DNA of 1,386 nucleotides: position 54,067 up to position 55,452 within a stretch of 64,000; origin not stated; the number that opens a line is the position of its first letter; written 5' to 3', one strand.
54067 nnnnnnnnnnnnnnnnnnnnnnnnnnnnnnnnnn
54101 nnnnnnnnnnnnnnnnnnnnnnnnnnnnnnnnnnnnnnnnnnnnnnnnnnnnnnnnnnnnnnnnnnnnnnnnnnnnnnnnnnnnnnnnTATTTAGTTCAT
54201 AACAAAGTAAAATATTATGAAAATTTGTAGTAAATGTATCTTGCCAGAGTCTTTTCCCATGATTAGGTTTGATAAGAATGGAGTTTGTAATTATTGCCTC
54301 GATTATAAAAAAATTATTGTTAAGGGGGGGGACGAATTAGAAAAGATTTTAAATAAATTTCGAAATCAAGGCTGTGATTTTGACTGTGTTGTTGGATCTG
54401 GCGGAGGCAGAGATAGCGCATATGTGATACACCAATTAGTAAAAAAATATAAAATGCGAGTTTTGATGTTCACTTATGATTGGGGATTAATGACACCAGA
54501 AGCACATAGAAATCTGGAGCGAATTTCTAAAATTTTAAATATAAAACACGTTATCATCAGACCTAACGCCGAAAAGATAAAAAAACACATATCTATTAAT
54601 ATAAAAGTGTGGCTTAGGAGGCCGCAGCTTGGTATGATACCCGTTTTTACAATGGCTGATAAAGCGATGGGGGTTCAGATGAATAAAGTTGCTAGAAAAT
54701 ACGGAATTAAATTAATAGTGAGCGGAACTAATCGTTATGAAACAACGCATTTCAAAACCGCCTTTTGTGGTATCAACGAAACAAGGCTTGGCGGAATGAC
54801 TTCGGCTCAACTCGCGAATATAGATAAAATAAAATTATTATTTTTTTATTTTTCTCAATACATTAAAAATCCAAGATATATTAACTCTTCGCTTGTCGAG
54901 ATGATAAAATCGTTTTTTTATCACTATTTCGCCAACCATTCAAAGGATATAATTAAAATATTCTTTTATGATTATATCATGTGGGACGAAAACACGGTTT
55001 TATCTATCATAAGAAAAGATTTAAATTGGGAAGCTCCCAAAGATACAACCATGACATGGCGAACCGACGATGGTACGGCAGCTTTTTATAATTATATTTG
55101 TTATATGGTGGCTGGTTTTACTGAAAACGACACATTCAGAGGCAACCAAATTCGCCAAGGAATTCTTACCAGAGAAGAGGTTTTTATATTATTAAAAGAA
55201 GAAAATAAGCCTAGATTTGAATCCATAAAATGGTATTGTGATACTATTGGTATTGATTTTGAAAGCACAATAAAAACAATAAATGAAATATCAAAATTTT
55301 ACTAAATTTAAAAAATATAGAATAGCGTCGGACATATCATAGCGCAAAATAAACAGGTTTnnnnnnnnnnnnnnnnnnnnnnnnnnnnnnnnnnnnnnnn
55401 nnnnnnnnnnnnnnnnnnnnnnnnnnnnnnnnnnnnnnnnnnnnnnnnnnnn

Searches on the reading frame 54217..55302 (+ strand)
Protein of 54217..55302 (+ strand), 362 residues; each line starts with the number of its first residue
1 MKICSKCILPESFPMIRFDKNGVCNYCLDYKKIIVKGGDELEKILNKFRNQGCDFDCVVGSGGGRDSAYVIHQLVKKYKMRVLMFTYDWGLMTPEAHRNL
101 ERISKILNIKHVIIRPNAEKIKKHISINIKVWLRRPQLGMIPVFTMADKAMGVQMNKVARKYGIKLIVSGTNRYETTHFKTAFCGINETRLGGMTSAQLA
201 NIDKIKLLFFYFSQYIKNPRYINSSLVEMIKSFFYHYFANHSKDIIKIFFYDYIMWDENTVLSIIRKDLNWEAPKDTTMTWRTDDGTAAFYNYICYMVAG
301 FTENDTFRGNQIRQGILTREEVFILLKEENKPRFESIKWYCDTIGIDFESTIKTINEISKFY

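Call 3: search_protein_families(library=pfam, proteins=[window:54217-55302:+], max_evalue=0.01)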
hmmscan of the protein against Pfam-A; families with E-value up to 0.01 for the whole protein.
window:54217-55302:+ (362 aa): 0 families

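Call 4: search_protein_families(library=ncbifam, proteins=[window:54217-55302:+], max_evalue=0.01)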
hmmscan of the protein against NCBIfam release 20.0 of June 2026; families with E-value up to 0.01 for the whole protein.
window:54217-55302:+ (362 aa): 3 families
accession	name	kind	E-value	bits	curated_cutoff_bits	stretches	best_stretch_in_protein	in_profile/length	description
TIGR03573.1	WbuX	subfamily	2.8e-46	158.5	203.2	1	1-348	1-336/344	N-acetyl sugar amidotransferase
NF038212.1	argG_rel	exception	0.00079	18.4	425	1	62-174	22-131/381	argininosuccinate synthase-related protein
TIGR02432.1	lysidine_TilS_N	equivalog_domain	0.0051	16.8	93.6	0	58-134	3-84/189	tRNA lysidine(34) synthetase TilS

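Call 20: find_homologous_proteins(query=window:54217-55302:+, max_evalue=0.00001)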
Query window:54217-55302:+ (362 aa): 2150 proteins with E <= 0.00001 among 3514 candidates; the best 120 are listed.
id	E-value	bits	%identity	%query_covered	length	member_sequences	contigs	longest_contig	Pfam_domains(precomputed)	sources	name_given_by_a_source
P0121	1.9e-248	841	100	100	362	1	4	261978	-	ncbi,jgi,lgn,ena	-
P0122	1.3e-175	602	68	100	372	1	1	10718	-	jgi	-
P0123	2.3e-171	588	67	100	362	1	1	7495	-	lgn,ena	-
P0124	2.7e-124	433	52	99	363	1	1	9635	-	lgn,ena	-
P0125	1.0e-123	431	52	94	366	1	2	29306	-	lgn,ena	-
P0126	2.6e-123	430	52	96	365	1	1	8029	-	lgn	-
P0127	5.3e-123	429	53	96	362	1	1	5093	-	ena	-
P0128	1.7e-119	417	50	96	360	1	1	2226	-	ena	-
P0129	3.4e-116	406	51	96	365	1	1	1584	-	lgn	-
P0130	4.6e-114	399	50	96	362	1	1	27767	-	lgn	-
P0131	3.4e-112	393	50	96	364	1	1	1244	-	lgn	-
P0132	3.0e-111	390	47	99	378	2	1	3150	-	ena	-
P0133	1.7e-110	387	49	100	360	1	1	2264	-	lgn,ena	-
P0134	5.0e-110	386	48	100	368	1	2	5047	-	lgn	-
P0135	2.1e-109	384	47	99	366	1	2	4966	-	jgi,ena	-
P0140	2.1e-106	374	46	100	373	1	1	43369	-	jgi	-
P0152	4.3e-103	363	48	96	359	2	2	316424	-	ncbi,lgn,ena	-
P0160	9.3e-102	359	45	100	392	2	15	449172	-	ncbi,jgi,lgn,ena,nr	ncbi:MAG: hypothetical protein IFNCLDLE_02343 [Ignavibacteriaceae bacterium]|nr:hypothetical protein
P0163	2.2e-101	358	43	100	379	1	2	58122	-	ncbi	ncbi:hypothetical protein ACFLU2_01015 [Chloroflexota bacterium]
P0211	1.0e-97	345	44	100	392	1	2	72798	-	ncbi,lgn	-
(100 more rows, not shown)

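Call 26: find_encoding_contigs(protein=P0160, flank=10000, max_places=1)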
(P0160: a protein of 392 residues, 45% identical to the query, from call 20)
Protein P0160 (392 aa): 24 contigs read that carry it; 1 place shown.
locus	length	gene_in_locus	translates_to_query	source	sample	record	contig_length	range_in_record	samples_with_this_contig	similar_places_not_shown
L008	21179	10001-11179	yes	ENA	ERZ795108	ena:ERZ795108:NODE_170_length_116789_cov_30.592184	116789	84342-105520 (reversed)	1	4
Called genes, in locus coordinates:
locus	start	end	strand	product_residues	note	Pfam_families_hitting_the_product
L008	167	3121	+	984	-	PF13517:FG-GAP_3 (faint), PF22544:HYDIN_VesB_CFA65-like_Ig (weak), PF13360:PQQ_2, PF13570:Beta-prop_ACSF4 (weak), PF23727:Beta-prop_FAM234A_B (weak), PF13585:CHU_C (weak), PF13860:FlgD_ig, PF18962:Por_Secre_tail (weak), +3 more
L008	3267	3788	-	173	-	PF13801:Metal_resist, PF07813:LTXXQ (weak)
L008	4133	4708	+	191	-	PF04542:Sigma70_r2, PF08281:Sigma70_r4_2, PF04545:Sigma70_r4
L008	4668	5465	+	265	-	-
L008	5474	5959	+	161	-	-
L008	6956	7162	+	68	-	-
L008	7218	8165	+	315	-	PF03706:LPG_synthase_TM (weak)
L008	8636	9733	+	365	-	PF00535:Glycos_transf_2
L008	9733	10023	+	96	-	-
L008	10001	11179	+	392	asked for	-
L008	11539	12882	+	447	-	PF13231:PMT_2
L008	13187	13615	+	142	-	-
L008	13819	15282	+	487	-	PF01940:DUF92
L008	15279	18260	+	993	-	PF12895:ANAPC3 (faint), PF13174:TPR_6 (weak), PF13432:TPR_16 (weak), PF00515:TPR_1 (weak), PF07719:TPR_2 (weak), PF13174:TPR_6 (weak), PF09976:TPR_21 (weak), PF13424:TPR_12 (weak), +15 more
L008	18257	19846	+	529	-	-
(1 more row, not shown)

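Call 27: find_encoding_contigs(protein=P0152, flank=10000, max_places=1)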
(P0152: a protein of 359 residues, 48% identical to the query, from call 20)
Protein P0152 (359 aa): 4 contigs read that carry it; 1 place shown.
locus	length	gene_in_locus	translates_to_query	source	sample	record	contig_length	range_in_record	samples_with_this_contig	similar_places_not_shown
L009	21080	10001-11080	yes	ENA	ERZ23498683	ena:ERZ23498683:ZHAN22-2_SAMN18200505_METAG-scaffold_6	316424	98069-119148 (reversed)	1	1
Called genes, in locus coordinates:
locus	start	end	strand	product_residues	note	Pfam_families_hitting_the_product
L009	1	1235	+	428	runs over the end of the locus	PF13439:Glyco_transf_4, PF13579:Glyco_trans_4_4 (weak), PF00534:Glycos_transf_1, PF13692:Glyco_trans_1_4, PF00534:Glycos_transf_1, PF20706:GT4-conflict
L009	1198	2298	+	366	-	PF13439:Glyco_transf_4, PF20706:GT4-conflict, PF00534:Glycos_transf_1, PF13692:Glyco_trans_1_4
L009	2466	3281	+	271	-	PF04055:Radical_SAM, PF13186:SPASM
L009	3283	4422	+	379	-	PF00534:Glycos_transf_1, PF13692:Glyco_trans_1_4, PF13524:Glyco_trans_1_2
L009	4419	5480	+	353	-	PF20706:GT4-conflict (weak), PF00534:Glycos_transf_1, PF13692:Glyco_trans_1_4, PF13524:Glyco_trans_1_2 (weak)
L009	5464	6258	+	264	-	PF01522:Polysacc_deac_1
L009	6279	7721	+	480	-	PF00733:Asn_synthase (weak)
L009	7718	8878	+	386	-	PF13439:Glyco_transf_4, PF00534:Glycos_transf_1, PF13692:Glyco_trans_1_4, PF13524:Glyco_trans_1_2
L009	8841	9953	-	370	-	PF02366:PMT, PF13231:PMT_2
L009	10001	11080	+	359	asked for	-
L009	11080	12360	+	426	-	PF01943:Polysacc_synt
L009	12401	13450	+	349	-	PF01073:3Beta_HSD (weak), PF01370:Epimerase, PF02719:Polysacc_synt_2, PF04321:RmlD_sub_bind (weak), PF07993:NAD_binding_4, PF16363:GDP_Man_Dehyd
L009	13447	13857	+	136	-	PF05523:FdtA, PF14667:Polysacc_synt_C, PF00190:Cupin_1, PF07883:Cupin_2 (weak)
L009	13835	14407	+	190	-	PF13489:Methyltransf_23, PF07021:MetW (weak), PF13847:Methyltransf_31, PF08241:Methyltransf_11, PF08242:Methyltransf_12, PF13649:Methyltransf_25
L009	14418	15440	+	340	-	PF00535:Glycos_transf_2, PF10111:Glyco_tranf_2_2, PF13641:Glyco_tranf_2_3, PF13632:Glyco_trans_2_3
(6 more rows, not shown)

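Call 60: find_encoding_contigs(protein=P0140, flank=8000, max_places=1)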
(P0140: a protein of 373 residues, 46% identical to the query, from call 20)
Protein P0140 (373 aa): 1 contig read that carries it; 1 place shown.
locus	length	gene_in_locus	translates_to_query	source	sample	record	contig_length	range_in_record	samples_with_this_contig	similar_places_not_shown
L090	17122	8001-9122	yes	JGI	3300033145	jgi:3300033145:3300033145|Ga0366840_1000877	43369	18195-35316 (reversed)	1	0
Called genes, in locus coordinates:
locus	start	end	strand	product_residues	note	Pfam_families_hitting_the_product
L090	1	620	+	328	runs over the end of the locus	PF01073:3Beta_HSD, PF01370:Epimerase, PF02719:Polysacc_synt_2, PF04321:RmlD_sub_bind, PF07993:NAD_binding_4, PF16363:GDP_Man_Dehyd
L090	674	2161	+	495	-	PF01943:Polysacc_synt, PF13440:Polysacc_synt_3, PF01554:MatE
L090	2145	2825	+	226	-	PF13489:Methyltransf_23 (weak), PF13847:Methyltransf_31, PF08241:Methyltransf_11, PF13649:Methyltransf_25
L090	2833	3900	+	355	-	PF04055:Radical_SAM, PF13186:SPASM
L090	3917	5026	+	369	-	PF00534:Glycos_transf_1, PF13692:Glyco_trans_1_4, PF13524:Glyco_trans_1_2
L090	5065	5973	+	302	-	PF00535:Glycos_transf_2, PF13506:Glyco_transf_21 (weak), PF13641:Glyco_tranf_2_3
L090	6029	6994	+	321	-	PF01370:Epimerase, PF02719:Polysacc_synt_2, PF04321:RmlD_sub_bind, PF16363:GDP_Man_Dehyd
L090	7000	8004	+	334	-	PF00534:Glycos_transf_1, PF13692:Glyco_trans_1_4, PF13524:Glyco_trans_1_2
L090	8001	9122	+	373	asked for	-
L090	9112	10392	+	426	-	PF01943:Polysacc_synt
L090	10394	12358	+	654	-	-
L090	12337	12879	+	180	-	PF00535:Glycos_transf_2, PF10111:Glyco_tranf_2_2, PF13506:Glyco_transf_21 (weak), PF13641:Glyco_tranf_2_3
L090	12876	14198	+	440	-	PF14296:O-ag_pol_Wzy (faint)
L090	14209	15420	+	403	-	PF00534:Glycos_transf_1, PF13692:Glyco_trans_1_4, PF13524:Glyco_trans_1_2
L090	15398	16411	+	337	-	PF13632:Glyco_trans_2_3 (faint), PF13641:Glyco_tranf_2_3, PF00535:Glycos_transf_2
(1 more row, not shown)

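Call 61: find_encoding_contigs(protein=P0163, flank=8000, max_places=1)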
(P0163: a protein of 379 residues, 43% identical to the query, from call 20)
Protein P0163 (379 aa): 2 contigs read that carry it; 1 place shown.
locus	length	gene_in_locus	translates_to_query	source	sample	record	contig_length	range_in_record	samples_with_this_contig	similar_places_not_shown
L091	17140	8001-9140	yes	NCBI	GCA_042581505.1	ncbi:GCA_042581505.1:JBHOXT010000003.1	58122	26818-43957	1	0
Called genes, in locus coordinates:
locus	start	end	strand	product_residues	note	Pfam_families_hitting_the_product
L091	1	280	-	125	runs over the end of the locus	PF01475:FUR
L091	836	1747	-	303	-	PF07760:DUF1616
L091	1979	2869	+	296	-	PF00535:Glycos_transf_2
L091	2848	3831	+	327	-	PF00535:Glycos_transf_2, PF10111:Glyco_tranf_2_2 (weak), PF13506:Glyco_transf_21 (faint), PF13641:Glyco_tranf_2_3, PF13632:Glyco_trans_2_3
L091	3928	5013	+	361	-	PF01041:DegT_DnrJ_EryC1, PF00155:Aminotran_1_2 (faint), PF01053:Cys_Met_Meta_PP (weak)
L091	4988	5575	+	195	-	PF25087:GMPPB_C (weak), PF25084:LbH_EIF2B (weak), PF00132:Hexapep, PF14602:Hexapep_2 (weak)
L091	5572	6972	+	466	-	PF02826:2-Hacid_dh_C (faint), PF03446:NAD_binding_2 (faint), PF03721:UDPG_MGDP_dh_N, PF00984:UDPG_MGDP_dh, PF03720:UDPG_MGDP_dh_C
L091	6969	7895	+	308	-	PF01408:GFO_IDH_MocA, PF02826:2-Hacid_dh_C, PF22725:GFO_IDH_MocA_C3, PF02894:GFO_IDH_MocA_C (weak)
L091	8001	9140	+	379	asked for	-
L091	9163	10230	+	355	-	PF04007:DUF354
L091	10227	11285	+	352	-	PF02350:Epimerase_2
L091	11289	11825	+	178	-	-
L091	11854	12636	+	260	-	PF27533:CapK_C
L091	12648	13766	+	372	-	PF09587:PGA_cap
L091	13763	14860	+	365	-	PF20706:GT4-conflict (weak), PF00534:Glycos_transf_1, PF13692:Glyco_trans_1_4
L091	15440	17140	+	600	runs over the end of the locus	-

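Call 62: find_encoding_contigs(protein=P0211, flank=8000, max_places=1)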
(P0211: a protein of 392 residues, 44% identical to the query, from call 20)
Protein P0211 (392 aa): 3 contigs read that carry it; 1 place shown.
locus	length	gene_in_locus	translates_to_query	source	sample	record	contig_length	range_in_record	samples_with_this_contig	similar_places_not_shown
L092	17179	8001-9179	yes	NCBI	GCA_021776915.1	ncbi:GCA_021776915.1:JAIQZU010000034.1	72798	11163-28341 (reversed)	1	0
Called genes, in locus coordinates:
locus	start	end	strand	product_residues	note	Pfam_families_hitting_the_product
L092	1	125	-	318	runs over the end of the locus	PF00535:Glycos_transf_2, PF10111:Glyco_tranf_2_2, PF13641:Glyco_tranf_2_3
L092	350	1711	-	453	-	PF00004:AAA (weak), PF07728:AAA_5 (faint), PF07724:AAA_2, PF00004:AAA (weak)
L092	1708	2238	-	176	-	PF00227:Proteasome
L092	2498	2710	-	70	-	-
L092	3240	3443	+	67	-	PF07311:Dodecin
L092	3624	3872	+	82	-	-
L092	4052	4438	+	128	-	PF10990:DUF2809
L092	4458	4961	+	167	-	PF03473:MOSC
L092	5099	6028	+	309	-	PF13641:Glyco_tranf_2_3 (weak), PF00535:Glycos_transf_2, PF10111:Glyco_tranf_2_2 (weak)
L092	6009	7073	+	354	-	PF13353:Fer4_12 (faint), PF04055:Radical_SAM, PF13186:SPASM (weak)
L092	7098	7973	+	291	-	PF02353:CMAS, PF13489:Methyltransf_23, PF07021:MetW (weak), PF13847:Methyltransf_31, PF08241:Methyltransf_11, PF08242:Methyltransf_12, PF13649:Methyltransf_25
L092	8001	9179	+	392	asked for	-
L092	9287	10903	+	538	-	PF13231:PMT_2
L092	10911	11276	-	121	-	PF00072:Response_reg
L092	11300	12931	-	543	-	PF11845:Tll0287-like, PF00672:HAMP, PF00512:HisKA, PF02518:HATPase_c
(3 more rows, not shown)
